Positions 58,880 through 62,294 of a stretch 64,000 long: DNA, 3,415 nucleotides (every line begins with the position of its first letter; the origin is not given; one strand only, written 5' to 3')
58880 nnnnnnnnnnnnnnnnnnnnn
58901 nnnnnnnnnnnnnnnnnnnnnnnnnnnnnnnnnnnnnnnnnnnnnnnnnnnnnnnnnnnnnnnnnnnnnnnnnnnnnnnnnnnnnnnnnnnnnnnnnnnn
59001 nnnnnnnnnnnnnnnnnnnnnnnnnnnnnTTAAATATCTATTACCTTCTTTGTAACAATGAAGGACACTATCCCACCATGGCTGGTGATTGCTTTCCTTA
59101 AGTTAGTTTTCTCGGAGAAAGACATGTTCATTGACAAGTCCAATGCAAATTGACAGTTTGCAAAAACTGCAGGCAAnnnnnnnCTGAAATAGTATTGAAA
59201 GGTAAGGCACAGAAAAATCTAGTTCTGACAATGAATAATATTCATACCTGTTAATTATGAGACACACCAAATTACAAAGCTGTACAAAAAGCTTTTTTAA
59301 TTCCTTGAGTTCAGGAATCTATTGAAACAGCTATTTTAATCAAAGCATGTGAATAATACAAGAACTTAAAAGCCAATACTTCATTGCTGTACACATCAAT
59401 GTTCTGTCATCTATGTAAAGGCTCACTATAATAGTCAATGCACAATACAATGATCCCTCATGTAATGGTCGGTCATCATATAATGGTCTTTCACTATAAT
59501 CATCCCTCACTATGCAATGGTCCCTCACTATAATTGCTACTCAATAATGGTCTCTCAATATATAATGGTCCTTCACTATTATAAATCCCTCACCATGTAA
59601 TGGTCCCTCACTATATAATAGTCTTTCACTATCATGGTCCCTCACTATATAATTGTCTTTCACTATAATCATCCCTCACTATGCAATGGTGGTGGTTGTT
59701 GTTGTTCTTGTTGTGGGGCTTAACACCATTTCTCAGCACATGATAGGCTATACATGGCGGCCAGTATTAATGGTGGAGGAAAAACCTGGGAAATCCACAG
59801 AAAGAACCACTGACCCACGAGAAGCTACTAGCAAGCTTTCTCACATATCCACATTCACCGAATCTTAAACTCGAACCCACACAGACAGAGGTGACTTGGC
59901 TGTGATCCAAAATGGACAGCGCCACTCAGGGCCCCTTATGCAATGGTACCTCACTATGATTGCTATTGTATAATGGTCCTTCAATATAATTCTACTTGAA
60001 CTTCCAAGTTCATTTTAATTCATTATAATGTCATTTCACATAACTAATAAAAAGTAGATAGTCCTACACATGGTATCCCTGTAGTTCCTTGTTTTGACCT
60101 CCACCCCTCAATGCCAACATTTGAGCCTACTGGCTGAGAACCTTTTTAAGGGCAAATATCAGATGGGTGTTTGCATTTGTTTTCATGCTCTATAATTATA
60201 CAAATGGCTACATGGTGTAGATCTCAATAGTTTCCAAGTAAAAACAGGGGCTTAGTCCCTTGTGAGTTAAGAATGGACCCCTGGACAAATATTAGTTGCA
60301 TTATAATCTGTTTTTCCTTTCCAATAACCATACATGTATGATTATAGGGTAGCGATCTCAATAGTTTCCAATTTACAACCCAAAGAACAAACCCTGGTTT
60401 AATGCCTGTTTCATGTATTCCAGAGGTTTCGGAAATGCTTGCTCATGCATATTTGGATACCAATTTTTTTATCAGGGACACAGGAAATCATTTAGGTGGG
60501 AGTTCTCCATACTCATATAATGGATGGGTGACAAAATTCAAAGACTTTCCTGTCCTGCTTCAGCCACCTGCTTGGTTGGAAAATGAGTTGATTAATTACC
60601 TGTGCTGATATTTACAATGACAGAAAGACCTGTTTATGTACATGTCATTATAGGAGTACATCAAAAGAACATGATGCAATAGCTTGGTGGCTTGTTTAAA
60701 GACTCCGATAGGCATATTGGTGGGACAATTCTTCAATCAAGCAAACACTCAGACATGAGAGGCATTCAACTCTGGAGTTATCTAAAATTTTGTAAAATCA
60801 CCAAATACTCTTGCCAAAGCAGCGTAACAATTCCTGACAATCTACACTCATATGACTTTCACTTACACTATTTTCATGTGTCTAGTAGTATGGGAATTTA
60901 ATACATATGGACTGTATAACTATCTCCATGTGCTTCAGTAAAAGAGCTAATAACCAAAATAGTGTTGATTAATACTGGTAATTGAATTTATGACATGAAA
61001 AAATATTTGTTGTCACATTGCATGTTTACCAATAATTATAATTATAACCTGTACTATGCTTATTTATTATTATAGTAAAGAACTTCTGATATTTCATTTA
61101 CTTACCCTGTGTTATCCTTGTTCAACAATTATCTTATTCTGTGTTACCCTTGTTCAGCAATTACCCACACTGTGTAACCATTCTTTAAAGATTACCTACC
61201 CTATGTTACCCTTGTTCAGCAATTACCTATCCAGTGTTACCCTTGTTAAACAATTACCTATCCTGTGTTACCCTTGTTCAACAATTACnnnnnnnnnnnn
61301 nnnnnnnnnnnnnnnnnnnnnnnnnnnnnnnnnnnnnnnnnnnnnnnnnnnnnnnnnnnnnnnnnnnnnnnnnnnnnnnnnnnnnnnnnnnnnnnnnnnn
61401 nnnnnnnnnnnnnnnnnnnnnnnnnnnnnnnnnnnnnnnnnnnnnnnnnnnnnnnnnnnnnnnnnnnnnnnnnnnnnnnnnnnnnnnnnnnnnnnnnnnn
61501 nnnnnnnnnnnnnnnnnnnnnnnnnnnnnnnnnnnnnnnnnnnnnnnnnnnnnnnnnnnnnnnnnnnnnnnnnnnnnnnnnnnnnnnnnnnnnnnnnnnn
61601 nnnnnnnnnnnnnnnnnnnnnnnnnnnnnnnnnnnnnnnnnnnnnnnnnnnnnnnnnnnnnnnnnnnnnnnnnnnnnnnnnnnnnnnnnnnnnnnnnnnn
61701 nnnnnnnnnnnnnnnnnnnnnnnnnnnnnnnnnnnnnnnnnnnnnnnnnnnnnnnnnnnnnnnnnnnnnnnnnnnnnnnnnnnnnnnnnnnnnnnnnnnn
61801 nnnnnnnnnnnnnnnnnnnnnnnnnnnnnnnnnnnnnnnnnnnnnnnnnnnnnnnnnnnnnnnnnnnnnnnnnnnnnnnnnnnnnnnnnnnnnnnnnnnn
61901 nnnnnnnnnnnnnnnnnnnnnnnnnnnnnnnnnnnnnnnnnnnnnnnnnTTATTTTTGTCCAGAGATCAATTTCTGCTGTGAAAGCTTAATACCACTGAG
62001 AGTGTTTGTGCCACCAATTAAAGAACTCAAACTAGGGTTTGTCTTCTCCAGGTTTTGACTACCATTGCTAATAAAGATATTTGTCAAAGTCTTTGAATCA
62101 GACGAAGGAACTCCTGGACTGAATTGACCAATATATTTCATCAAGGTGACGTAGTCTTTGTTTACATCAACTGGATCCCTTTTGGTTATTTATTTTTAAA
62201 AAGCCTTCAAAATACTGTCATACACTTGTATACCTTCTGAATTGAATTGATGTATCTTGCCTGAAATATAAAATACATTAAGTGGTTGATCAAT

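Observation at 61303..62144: Unannotated Ser/Gly-rich SGIK-repeat ORF, a possible N-terminal extension of the PARP4-like gene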

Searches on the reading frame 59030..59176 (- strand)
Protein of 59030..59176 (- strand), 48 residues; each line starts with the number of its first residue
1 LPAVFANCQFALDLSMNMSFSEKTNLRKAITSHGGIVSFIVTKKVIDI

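Call 5: search_protein_families(library=pfam, proteins=[window:59030-59176:-], max_evalue=10)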
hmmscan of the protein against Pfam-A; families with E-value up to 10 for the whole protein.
window:59030-59176:- (48 aa): 1 family
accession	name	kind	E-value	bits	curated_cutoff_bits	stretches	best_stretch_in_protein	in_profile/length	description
PF00533.33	BRCT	-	0.0059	17.2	21.3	1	4-45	5-43/78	BRCA1 C Terminus (BRCT) domain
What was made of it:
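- On PARP4 (vault PARP) orthologue: Exon 2 alone gives BRCT at E = 0.006 (call 5).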

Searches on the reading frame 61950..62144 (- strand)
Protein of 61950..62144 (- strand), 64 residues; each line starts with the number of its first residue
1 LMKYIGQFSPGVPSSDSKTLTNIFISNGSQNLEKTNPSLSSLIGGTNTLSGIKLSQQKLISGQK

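Call 5: search_protein_families(library=pfam, proteins=[window:61950-62144:-], max_evalue=10)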
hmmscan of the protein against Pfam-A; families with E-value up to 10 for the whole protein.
window:61950-62144:- (64 aa): 0 families

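Call 43: find_encoding_contigs(protein=window:61950-62141:-, flank=5000)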
Protein window:61950-62141:- (63 aa): no gene with exactly this product is on record in the collection.
